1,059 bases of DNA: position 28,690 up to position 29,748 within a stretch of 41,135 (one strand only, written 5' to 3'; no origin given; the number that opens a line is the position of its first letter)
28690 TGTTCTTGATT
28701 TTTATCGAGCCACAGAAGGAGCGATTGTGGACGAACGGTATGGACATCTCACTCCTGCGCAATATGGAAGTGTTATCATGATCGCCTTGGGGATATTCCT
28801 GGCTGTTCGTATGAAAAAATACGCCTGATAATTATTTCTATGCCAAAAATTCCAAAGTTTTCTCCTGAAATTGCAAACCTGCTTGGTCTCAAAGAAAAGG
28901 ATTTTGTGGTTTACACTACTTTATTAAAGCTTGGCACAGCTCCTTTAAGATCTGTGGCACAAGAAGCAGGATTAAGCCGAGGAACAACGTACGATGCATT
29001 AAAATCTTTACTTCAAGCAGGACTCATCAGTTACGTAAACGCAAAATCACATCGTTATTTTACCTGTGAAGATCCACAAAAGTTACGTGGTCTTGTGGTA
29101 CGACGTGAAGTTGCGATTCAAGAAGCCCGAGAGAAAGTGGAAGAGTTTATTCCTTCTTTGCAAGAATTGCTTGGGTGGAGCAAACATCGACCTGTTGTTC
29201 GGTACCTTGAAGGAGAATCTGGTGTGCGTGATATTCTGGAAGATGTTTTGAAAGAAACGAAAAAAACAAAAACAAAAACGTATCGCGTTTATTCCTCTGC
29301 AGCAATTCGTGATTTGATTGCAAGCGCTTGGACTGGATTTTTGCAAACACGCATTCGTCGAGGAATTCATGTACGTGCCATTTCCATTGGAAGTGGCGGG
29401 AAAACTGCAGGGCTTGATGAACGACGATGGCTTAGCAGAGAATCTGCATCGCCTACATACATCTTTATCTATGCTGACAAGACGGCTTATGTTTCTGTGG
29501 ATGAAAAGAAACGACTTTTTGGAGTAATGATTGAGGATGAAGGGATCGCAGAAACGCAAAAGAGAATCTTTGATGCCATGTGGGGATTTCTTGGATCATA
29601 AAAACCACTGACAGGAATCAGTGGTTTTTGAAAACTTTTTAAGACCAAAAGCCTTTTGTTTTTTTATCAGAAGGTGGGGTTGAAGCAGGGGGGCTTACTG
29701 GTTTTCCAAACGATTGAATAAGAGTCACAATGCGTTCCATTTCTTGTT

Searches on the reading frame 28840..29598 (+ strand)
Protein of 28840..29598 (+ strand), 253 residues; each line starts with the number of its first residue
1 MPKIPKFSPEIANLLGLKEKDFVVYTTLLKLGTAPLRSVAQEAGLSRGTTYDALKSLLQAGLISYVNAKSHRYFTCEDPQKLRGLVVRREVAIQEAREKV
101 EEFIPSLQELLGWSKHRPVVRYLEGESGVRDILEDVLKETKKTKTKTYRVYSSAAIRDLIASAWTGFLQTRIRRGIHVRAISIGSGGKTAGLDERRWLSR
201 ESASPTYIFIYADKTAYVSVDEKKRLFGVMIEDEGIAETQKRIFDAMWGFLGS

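Call 4: search_protein_families(library=pfam, proteins=[window:28840-29598:+], max_evalue=0.1)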
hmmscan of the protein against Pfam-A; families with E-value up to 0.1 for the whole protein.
window:28840-29598:+ (253 aa): 6 families
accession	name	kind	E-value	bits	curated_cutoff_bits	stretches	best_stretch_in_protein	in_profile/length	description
PF01978.25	TrmB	-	6.6e-13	48.8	25.6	1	15-74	4-63/68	Sugar-specific transcriptional regulator TrmB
PF09339.16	HTH_IclR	-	0.00063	19.9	22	1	35-64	20-49/52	IclR helix-turn-helix domain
PF08221.17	HTH_9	-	0.0011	19.5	23.4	1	24-67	18-61/62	RNA polymerase III subunit RPC82 helix-turn-helix domain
PF13412.12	HTH_24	-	0.0015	18.5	21.9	1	20-63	4-47/48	Winged helix-turn-helix DNA-binding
PF13545.12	HTH_Crp_2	-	0.0042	17.5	27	1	39-83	28-68/70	Crp-like helix-turn-helix domain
PF24033.1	DUF7342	-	0.02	15.3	31.6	0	36-101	20-83/150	Family of unknown function (DUF7342)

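Call 5: search_protein_families(library=padloc, proteins=[window:28840-29598:+], max_evalue=0.1)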
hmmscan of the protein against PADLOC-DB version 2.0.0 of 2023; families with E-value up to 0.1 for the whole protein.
window:28840-29598:+ (253 aa): 7 families
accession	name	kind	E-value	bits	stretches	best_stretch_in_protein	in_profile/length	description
PDLC01268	CasR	-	3.5e-05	21.9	1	16-72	121-173/179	"CAS-I,CAS-II,CAS-III,CAS-IV,CAS-V,CAS-VI; associated_signaling"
PDLC01858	CARF3--CARF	-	4.2e-05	21.5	1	17-80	142-201/204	-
PDLC01434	CasR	-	0.00035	18.5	1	14-73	124-180/191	"CAS-I,CAS-II,CAS-III,CAS-IV,CAS-V,CAS-VI; associated_signaling"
PDLC01857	CARF3--CARF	-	0.00088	16.9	1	32-75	142-185/201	-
PDLC01044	Csa3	-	0.0013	16.6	1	16-68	133-182/194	Type I-A associated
PDLC01438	Csa3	-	0.0046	15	1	29-117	157-223/305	"CAS-I,CAS-II,CAS-III,CAS-IV,CAS-V,CAS-VI; associated_signaling"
PDLC01849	CARF3--CARF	-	0.0096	13.6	1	29-65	147-183/197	-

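Call 6: search_protein_families(library=ncbifam, proteins=[window:28840-29598:+], max_evalue=0.1)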
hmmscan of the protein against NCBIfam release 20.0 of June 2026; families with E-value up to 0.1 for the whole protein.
window:28840-29598:+ (253 aa): 7 families
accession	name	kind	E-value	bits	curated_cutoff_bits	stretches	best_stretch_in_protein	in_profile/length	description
NF047390.1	TransRegTrmBL1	equivalog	1.2e-05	24.5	650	1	15-73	13-71/341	HTH-type sugar sensing transcriptional regulator TrmBL1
TIGR01884.1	cas_HTH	subfamily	0.00025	20.5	60.2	1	16-73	139-196/202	CRISPR-associated CARF protein Csa3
NF040939.2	trans_reg_lrs14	equivalog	0.00037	20.5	90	1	11-69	13-72/103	Lrs14 family HTH-type transcriptional regulator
NF053606.1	Sta1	subfamily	0.00058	19.9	80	1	13-68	14-69/100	Sta1 family transcriptional regulator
NF040851.1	tran_reg_TrmB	equivalog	0.01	15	600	1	15-106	14-101/338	HTH-type sugar-sensing transcriptional regulator TrmB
TIGR03338.1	phnR_burk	equivalog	0.016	14.8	271.5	0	39-112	40-97/212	phosphonate utilization associated transcriptional regulator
NF047624.1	LIC_13076_fam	equivalog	0.07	13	110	0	135-178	53-95/214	LIC_13076 family protein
